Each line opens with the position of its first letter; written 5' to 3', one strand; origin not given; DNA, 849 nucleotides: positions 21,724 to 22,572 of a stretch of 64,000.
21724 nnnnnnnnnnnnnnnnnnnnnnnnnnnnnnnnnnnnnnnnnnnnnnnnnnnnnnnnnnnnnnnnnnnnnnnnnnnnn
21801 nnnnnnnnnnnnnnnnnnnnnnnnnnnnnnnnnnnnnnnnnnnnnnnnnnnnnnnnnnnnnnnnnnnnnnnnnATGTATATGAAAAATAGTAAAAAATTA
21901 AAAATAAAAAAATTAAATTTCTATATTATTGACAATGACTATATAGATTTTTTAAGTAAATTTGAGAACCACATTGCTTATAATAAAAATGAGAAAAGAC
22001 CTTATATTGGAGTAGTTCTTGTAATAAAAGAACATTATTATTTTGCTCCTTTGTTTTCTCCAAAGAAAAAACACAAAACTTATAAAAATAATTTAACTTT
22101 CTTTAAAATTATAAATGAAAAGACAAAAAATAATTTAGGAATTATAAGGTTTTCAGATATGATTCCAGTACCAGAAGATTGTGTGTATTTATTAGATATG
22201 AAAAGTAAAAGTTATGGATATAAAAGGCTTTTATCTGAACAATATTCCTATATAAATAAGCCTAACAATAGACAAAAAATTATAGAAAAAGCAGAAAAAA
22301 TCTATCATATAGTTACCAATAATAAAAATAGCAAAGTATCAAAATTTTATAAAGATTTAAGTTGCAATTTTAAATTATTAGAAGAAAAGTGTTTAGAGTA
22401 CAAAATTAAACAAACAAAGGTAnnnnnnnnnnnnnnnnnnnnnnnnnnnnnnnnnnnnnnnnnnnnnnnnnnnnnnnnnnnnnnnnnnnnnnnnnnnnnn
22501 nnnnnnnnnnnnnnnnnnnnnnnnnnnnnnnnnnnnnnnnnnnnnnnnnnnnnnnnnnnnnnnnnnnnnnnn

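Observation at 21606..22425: Complete type III toxin-antitoxin (ToxIN/AbiQ-like) locus with long, divergent RNA repeats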

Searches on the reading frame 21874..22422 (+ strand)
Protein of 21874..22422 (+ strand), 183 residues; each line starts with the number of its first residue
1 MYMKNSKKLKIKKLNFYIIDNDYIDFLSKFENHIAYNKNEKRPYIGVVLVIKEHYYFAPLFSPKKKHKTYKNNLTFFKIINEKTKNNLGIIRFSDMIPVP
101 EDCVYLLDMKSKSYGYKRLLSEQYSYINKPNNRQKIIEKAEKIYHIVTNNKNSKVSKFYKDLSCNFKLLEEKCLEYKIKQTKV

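Call 3: search_protein_families(library=pfam, proteins=[window:21874-22422:+], max_evalue=1)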
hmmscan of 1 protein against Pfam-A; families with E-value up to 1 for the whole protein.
window:21874-22422:+ (183 aa): 3 families
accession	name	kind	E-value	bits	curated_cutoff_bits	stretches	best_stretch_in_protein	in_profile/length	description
PF13958.12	ToxN_toxin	-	8e-43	146.8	25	1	14-176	1-159/159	Toxin ToxN, type III toxin-antitoxin system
PF23365.1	DUF7090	-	0.0038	17.4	27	1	99-144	66-111/192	Family of unknown function (DUF7090)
PF24498.1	Ig_TMEM131L_3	-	0.096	13.1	28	1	80-113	38-71/100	TMEM131L third Ig-like domain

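Call 4: search_protein_families(library=padloc, proteins=[window:21874-22422:+], max_evalue=1)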
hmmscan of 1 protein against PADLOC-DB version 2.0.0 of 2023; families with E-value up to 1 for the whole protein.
window:21874-22422:+ (183 aa): 1 family
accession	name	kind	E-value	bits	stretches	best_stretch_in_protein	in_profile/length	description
PDLC02352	AbiQ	-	1.8e-45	153.1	1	14-177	1-158/160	AbiQ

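Call 9: search_solved_structures(query=window:21874-22422:+, max_evalue=1, show_alignments=3)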
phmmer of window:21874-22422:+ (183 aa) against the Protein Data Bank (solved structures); distinct sequences matched with E-value up to 1: 4.
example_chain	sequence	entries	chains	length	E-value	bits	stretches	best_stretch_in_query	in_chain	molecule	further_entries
4ato_A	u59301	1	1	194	4.6e-23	85.5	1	15-179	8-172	TOXN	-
2xd0_A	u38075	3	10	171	5.4e-20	75.6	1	15-176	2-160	TOXN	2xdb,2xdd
7d8o_A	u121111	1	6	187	5.1e-17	65.9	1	15-173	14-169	Type III toxin-antitoxin system ToxN/AbiQ family toxin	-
4glk_A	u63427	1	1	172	3.8e-14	56.5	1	14-181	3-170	AbiQ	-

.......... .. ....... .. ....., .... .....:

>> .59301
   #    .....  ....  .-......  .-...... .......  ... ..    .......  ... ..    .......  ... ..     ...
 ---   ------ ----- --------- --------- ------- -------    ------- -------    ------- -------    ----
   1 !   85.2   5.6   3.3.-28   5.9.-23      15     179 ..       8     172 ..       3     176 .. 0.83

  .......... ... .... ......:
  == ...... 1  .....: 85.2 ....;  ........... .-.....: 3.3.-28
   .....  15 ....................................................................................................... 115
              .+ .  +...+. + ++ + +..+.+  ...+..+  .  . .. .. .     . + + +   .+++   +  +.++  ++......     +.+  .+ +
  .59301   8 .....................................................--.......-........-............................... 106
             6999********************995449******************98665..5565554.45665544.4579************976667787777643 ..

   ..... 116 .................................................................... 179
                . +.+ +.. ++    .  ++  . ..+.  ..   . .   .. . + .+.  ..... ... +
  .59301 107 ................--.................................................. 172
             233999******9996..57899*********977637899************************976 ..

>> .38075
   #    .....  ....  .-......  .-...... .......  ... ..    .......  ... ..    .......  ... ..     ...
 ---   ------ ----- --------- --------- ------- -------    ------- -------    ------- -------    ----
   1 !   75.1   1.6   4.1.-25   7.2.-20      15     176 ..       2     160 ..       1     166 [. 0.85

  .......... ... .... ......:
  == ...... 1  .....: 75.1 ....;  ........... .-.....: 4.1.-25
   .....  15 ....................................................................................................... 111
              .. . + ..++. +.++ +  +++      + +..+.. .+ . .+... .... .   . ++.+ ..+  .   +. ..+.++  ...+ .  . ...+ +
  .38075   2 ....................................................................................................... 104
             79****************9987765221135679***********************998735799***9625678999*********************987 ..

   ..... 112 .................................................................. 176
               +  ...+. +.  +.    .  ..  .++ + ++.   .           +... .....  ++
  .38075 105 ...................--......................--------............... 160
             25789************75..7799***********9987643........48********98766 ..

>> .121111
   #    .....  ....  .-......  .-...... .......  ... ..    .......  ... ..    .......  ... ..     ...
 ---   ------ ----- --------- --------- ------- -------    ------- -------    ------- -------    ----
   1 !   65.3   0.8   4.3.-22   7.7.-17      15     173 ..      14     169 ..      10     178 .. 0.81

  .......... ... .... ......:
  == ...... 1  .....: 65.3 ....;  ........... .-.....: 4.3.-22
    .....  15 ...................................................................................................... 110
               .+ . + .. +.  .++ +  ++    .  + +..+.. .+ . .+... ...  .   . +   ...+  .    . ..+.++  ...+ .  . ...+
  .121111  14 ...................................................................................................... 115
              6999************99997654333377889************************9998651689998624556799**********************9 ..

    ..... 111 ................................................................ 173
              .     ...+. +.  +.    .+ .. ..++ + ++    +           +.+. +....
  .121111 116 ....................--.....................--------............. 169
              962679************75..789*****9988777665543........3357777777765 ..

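Call 14: find_homologous_proteins(query=window:21874-22422:+, max_evalue=1e-10)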
Query window:21874-22422:+ (183 aa): 814 proteins with E <= 1e-10 among 940 candidates; the best 120 are listed.
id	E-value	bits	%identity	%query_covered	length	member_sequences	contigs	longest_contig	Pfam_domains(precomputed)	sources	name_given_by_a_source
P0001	2.8e-107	374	96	99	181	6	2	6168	PF13958.13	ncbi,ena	-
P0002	1.1e-89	317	83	95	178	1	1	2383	PF13958.13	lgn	-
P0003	1.3e-89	317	82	96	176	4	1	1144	PF13958.13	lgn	-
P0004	3.8e-89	315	82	96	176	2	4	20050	PF13958.13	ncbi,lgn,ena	-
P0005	5.8e-89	315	82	96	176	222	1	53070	PF13958.13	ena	-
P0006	6.8e-89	315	81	96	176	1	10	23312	PF13958.13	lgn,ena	-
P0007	7.6e-89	314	81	96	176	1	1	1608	PF13958.13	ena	-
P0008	1.1e-88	314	81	96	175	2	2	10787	PF13958.13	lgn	-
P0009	2.5e-88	313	81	96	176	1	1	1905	PF13958.13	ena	-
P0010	3.0e-88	313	81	96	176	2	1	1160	PF13958.13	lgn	-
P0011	4.3e-88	312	82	96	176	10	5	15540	PF13958.13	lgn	-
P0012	4.9e-88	312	82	96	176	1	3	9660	PF13958.13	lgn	-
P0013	1.6e-87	310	80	96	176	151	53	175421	PF13958.13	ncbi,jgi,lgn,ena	-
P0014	4.8e-87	309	81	95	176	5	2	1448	PF13958.13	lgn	-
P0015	5.7e-87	308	78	97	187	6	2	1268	PF13958.13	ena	-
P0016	6.6e-87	308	78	96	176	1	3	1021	PF13958.13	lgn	-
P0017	5.5e-86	305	79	95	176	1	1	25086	PF13958.13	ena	-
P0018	7.8e-86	305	78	96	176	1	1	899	PF13958.13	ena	-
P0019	1.8e-85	303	80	90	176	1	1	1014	PF13958.13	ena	-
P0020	2.4e-85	303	82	95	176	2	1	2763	PF13958.13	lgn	-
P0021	4.9e-85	302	77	96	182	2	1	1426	PF13958.13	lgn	-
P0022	7.9e-85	301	78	88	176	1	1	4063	PF13958.13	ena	-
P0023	1.1e-84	301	79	96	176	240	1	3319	PF13958.13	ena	-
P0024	1.3e-84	301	77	96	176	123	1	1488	PF13958.13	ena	-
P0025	1.8e-84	300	77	96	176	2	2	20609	PF13958.13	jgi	-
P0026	2.3e-84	300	78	96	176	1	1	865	PF13958.13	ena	-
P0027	6.1e-84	298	77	96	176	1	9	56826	PF13958.13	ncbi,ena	-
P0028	8.2e-84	298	77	96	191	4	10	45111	PF13958.13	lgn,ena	-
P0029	1.1e-83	298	78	89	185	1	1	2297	PF13958.13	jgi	jgi:protein AbiQ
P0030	1.7e-83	297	76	96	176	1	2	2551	PF13958.13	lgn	-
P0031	1.7e-83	297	77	96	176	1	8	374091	PF13958.13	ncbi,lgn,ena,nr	ncbi:MAG: type III toxin-antitoxin system ToxN/AbiQ family toxin [Clostridia bacterium]|nr:type III 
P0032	1.9e-83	297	77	89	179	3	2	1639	PF13958.13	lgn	-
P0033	2.9e-83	296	78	96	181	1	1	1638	PF13958.13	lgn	-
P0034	4.8e-83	296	77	96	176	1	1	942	PF13958.13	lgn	-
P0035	4.9e-83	296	76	96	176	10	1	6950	PF13958.13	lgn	-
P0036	6.6e-83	295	76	91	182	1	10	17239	PF13958.13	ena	-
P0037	9.1e-83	295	78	91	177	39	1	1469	PF13958.13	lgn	-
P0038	1.4e-82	294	76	96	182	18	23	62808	PF13958.13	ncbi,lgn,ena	-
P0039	1.7e-82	294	79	96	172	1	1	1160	PF13958.13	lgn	-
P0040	1.9e-82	294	77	95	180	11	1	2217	PF13958.13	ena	-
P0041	3.3e-82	293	75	95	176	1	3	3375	PF13958.13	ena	-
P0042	4.7e-82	292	73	91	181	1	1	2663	PF13958.13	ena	-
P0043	5.0e-82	292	76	96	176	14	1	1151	PF13958.13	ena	-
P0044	6.1e-82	292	75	96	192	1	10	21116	PF13958.13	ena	-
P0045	6.8e-82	292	75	96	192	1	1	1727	PF13958.13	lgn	-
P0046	7.5e-82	292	75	96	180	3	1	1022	PF13958.13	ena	-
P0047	8.2e-82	292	76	95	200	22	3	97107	PF13958.13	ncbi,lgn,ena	-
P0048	8.4e-82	292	76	96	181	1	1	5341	PF13958.13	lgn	-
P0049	8.5e-82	292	76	96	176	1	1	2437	PF13958.13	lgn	-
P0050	9.5e-82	291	74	96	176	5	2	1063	PF13958.13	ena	-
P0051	1.2e-81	291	78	89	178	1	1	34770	PF13958.13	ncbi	-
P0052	1.4e-81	291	80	90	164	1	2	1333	PF13958.13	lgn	-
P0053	1.4e-81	291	76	91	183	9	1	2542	PF13958.13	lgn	-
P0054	1.6e-81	291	76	95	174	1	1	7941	PF13958.13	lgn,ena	-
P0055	2.2e-81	290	75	91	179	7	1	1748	PF13958.13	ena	-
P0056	2.5e-81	290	76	97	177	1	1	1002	PF13958.13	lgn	-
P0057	2.5e-81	290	73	96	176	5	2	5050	PF13958.13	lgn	-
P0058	2.7e-81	290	75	96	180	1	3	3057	PF13958.13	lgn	-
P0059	3.3e-81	290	78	96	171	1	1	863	PF13958.13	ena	-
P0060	3.9e-81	289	78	89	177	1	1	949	PF13958.13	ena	-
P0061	5.2e-81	289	75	90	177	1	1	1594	PF13958.13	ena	-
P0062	8.6e-81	288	74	93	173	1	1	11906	PF13958.13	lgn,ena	-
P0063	1.0e-80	288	76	96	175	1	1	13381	PF13958.13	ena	-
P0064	1.1e-80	288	74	96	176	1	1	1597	PF13958.13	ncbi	-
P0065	1.3e-80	288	77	90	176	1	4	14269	PF13958.13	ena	-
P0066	1.9e-80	287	75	97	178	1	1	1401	PF13958.13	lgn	-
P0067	2.7e-80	287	76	95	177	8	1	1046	PF13958.13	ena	-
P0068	3.1e-80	286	75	95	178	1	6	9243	PF13958.13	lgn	-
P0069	3.3e-80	286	73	95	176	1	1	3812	PF13958.13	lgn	-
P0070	4.9e-80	286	73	96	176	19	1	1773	PF13958.13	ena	-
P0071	5.3e-80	286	75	90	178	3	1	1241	PF13958.13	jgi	-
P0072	5.5e-80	286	74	95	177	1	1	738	PF13958.13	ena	-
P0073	5.8e-80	286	73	96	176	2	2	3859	PF13958.13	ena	-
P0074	6.0e-80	286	76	96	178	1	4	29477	PF13958.13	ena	-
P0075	7.1e-80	285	71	96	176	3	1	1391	PF13958.13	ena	-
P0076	7.5e-80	285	74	95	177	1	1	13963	PF13958.13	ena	-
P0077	8.0e-80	285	75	96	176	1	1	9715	PF13958.13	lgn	-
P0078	8.1e-80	285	73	96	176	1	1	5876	PF13958.13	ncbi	-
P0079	1.0e-79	285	73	95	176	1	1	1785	PF13958.13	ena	-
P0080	1.3e-79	284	74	96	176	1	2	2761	PF13958.13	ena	-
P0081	1.4e-79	284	75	91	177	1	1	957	PF13958.13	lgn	-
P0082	1.5e-79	284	75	96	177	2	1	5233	PF13958.13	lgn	-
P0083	1.7e-79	284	73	96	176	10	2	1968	PF13958.13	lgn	-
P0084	1.7e-79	284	74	95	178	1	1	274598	PF13958.13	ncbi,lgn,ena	-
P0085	2.5e-79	283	74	96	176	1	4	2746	PF13958.13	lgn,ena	-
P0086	2.8e-79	283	72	96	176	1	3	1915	PF13958.13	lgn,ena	-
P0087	3.0e-79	283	73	96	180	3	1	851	PF13958.13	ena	-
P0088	3.0e-79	283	72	95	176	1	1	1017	PF13958.13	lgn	-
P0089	3.8e-79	283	73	96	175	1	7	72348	PF13958.13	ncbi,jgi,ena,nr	ncbi:MAG: type III toxin-antitoxin system ToxN/AbiQ family toxin [Clostridiales bacterium]|nr:type I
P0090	4.1e-79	283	73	96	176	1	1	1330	PF13958.13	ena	-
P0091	4.1e-79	283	73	96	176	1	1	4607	PF13958.13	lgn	-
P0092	4.1e-79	283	75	94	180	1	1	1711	PF13958.13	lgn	-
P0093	4.5e-79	283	73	95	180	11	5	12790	PF13958.13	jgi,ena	-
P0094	4.7e-79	283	72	96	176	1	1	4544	PF13958.13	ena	-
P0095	5.2e-79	282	75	96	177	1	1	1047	PF13958.13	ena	-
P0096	5.3e-79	282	74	96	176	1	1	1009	PF13958.13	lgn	-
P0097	6.2e-79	282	74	90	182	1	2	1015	PF13958.13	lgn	-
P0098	6.7e-79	282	73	95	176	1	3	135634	PF13958.13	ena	-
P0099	7.7e-79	282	75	90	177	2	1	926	PF13958.13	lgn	-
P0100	7.7e-79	282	74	90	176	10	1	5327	PF13958.13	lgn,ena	-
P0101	8.0e-79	282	73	95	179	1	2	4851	PF13958.13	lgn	-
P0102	8.6e-79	282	72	96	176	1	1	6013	PF13958.13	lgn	-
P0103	9.3e-79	282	75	89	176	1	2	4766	PF13958.13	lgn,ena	-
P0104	9.6e-79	282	75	96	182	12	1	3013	PF13958.13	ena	-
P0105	1.1e-78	281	73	96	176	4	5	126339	PF13958.13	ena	-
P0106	1.1e-78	281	72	96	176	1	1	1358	PF13958.13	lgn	-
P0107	1.6e-78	281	74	96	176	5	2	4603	PF13958.13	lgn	-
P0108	2.3e-78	280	75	95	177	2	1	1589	PF13958.13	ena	-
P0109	2.5e-78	280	71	97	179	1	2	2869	PF13958.13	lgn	-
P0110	2.5e-78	280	72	95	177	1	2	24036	PF13958.13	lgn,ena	-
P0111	2.7e-78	280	72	96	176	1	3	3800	PF13958.13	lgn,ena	-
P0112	2.8e-78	280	72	96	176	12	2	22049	PF13958.13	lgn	-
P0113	2.9e-78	280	73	96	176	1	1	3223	PF13958.13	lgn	-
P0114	3.1e-78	280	71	96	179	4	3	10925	PF13958.13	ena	-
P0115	3.1e-78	280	73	90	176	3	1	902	PF13958.13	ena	-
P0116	3.2e-78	280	75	96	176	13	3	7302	PF13958.13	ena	-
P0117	4.0e-78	280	71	96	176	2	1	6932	PF13958.13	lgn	-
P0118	4.3e-78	279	74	96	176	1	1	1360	PF13958.13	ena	-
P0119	6.7e-78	279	72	96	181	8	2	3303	PF13958.13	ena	-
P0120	6.8e-78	279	76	88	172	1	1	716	PF13958.13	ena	-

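Call 16: find_related_loci(query=A1, collection=genome_contigs, flank=3000)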
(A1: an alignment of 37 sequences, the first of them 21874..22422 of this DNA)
Query A1 (183 aa) in genome_contigs; peptide patterns used: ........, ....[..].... (x = any residue, [..] = any of these).
112 stretches matched a pattern; 98 encode a relative of the query (tblastn E <= 1e-3); the best 80 are kept; 80 distinct loci.
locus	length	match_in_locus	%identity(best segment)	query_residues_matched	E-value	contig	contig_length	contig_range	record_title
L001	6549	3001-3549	97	1-183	2e-114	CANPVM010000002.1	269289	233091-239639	MAG: uncultured Clostridia bacterium isolate Lapin-001__bin26 genome assembly, contig: Lapin-001__NODE_18_length_269289_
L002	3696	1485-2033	95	1-183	4e-115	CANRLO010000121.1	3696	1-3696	MAG: uncultured Clostridia bacterium isolate Lapin-018__bin83 genome assembly, contig: Lapin-018__NODE_30179_length_3696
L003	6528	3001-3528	85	2-177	3e-97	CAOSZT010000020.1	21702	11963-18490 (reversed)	MAG TPA_asm: uncultured Clostridia bacterium isolate MGBC107341 genome assembly, contig: MGBC107341.20, whole genome sho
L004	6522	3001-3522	83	3-176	8e-96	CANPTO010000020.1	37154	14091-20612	MAG TPA_asm: uncultured Clostridiaceae bacterium isolate SRR15730537_bin.28_metawrap_v1.3_MAG genome assembly, contig: N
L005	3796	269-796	82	2-177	2e-95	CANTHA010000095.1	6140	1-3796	MAG TPA_asm: uncultured Clostridium sp. isolate SRR13921778_bin.59_metawrap_v1.3_MAG genome assembly, contig: NODE.15473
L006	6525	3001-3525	82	2-176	5e-95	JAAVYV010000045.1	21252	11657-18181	MAG: Clostridia bacterium isolate ABMPRH_51_2 k141_928623, whole genome shotgun sequence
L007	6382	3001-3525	82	2-176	4e-95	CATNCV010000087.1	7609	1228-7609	MAG TPA_asm: uncultured Clostridiaceae bacterium isolate MGG23553_1680015481 genome assembly, contig: SRR10120763_865, w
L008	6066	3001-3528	81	2-177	1e-94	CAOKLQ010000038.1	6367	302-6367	MAG TPA_asm: uncultured Clostridium sp. isolate SRR15604508_bin.6_metawrap_v1.3_MAG genome assembly, contig: NODE.6211_l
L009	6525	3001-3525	80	3-177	4e-93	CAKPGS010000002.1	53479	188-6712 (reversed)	MAG: uncultured Clostridia bacterium isolate REFINED_METABAT215_TOP10_CONTIGS_1500_ASSEMBLY_K77_MERGED__Hadza_MoBio_hadz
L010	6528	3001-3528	79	3-178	2e-92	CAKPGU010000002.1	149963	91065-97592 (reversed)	MAG: uncultured Clostridia bacterium isolate REFINED_METABAT215_TOP10_CONTIGS_1500_ASSEMBLY_K77_MERGED__Hadza_MoBio_hadz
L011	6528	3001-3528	78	3-178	2e-92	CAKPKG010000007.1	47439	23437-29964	MAG: uncultured Clostridia bacterium isolate REFINED_METABAT215_TOP10_CONTIGS_1500_ASSEMBLY_K77_MERGED__Hadza_PheChl_Fib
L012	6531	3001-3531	78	2-178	3e-92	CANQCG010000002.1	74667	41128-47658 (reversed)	MAG: uncultured Clostridia bacterium isolate Lapin-001__bin84 genome assembly, contig: Lapin-001__NODE_516_length_74667_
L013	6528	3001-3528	78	3-178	9e-92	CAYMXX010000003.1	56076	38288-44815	MAG TPA_asm: uncultured Clostridium sp. isolate SRP313737_co1_320 genome assembly, contig: NODE_957_length_56076_cov_14.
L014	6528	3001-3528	78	3-178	9e-92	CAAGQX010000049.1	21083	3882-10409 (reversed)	MAG TPA_asm: Clostridia bacterium, isolate HGM13690, WGS project CAAGQX010000000 data, contig: SRS820621_25_k75_33485, w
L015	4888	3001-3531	78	2-178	5e-92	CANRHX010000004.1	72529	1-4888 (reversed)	MAG: uncultured Clostridia bacterium isolate Lapin-022__bin99 genome assembly, contig: Lapin-022__NODE_342_length_72529_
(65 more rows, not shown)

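Call 37: search_dna_similar(query=window:21874-22422:+, collection=plasmids, mode=protein, max_rows=40)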
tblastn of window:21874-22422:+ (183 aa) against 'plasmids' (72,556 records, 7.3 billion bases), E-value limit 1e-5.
Records with a match: 236; places in all: 238; records where one place covers at least 80% of the query: 203.
Best place of each record, by identity: <60% 236.
By first word of the organism name: Escherichia 55; Bacillus 43; Staphylococcus 39; Enterococcus 30; Salmonella 12; Enterobacter 10; Klebsiella 7; Clostridium 6; Lactococcus 6; Pseudomonas 3; and 18 more.
By predicted mobility (MOB-suite, as given by PLSDB): mobilizable 109; conjugative 81; non-mobilizable 46.
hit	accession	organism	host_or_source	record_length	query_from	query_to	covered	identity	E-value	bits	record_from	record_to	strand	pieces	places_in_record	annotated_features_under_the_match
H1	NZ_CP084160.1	Fusobacterium polymorphum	Homo sapiens,Oral cavity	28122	16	176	88%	39.8%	9e-23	101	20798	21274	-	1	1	type III toxin-antitoxin system ToxN/AbiQ family toxin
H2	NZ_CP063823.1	Clostridium botulinum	Ham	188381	17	177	88%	38.8%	8e-24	104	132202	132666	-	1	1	type III toxin-antitoxin system ToxN/AbiQ family toxin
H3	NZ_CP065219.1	Vibrio navarrensis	Homo sapiens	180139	16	176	88%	38.0%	5e-23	102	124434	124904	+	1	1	type III toxin-antitoxin system ToxN/AbiQ family toxin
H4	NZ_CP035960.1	Bacillus mycoides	cell culture,soil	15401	16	176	88%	38.0%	5e-18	88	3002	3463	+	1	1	type III toxin-antitoxin system ToxN/AbiQ family toxin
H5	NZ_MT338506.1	Pasteurella multocida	-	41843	16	176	88%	37.8%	2e-17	86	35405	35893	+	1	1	type III toxin-antitoxin system ToxN/AbiQ family toxin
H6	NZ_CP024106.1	Bacillus cytotoxicus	Mashed potatoes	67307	16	179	90%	37.1%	3e-20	94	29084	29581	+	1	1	type III toxin-antitoxin system ToxN/AbiQ family toxin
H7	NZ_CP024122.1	Bacillus cytotoxicus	Mashed potatoes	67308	16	179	90%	37.1%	3e-20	94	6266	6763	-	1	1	type III toxin-antitoxin system ToxN/AbiQ family toxin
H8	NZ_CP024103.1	Bacillus cytotoxicus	Mashed potatoes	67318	16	179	90%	37.1%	3e-20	94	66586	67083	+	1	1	type III toxin-antitoxin system ToxN/AbiQ family toxin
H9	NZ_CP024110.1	Bacillus cytotoxicus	Mashed potatoes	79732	16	179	90%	37.1%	3e-20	94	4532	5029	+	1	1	type III toxin-antitoxin system ToxN/AbiQ family toxin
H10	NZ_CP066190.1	Bacillus cytotoxicus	Whole organism,Potato flake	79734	16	179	90%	37.1%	3e-20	94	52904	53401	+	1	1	type III toxin-antitoxin system ToxN/AbiQ family toxin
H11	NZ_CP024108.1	Bacillus cytotoxicus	Mashed potatoes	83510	16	179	90%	37.1%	3e-20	94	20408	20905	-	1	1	type III toxin-antitoxin system ToxN/AbiQ family toxin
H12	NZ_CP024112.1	Bacillus cytotoxicus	Mashed potatoes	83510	16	179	90%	37.1%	3e-20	94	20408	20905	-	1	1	type III toxin-antitoxin system ToxN/AbiQ family toxin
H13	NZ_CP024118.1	Bacillus cytotoxicus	Mashed potatoes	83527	16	179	90%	37.1%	3e-20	94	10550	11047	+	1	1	type III toxin-antitoxin system ToxN/AbiQ family toxin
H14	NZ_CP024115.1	Bacillus cytotoxicus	Mashed potatoes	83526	16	179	90%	37.1%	3e-20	94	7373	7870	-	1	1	type III toxin-antitoxin system ToxN/AbiQ family toxin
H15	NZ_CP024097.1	Bacillus cytotoxicus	Mashed potatoes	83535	16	179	90%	37.1%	3e-20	94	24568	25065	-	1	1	type III toxin-antitoxin system ToxN/AbiQ family toxin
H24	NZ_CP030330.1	Escherichia coli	-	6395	16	172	86%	37.8%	2e-18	89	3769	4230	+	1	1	type III toxin-antitoxin system ToxN/AbiQ family toxin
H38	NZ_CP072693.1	Bacillus thuringiensis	whole organism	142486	16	179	90%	35.9%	8e-20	93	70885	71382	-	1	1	type III toxin-antitoxin system ToxN/AbiQ family toxin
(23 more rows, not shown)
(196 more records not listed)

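Call 38: get_annotated_region(hit=H24, flank=450)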
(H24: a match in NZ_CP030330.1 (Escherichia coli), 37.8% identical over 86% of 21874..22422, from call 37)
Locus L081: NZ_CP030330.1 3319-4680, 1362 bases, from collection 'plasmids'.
description: Escherichia coli strain AR_452 plasmid unnamed3, complete sequence
organism: Escherichia coli (NCBI taxid 562)
taxonomy: Bacteria; Pseudomonadota; Gammaproteobacteria; Enterobacterales; Enterobacteriaceae; Escherichia; Escherichia coli
host: -; source: -; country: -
typing (MOB-suite, as given by PLSDB): mobilizable; replicon rep_cluster_2335
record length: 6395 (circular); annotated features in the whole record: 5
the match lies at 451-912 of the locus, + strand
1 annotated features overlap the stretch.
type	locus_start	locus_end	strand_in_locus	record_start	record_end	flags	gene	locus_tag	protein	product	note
CDS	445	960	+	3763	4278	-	-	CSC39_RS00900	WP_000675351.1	type III toxin-antitoxin system ToxN/AbiQ family toxin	-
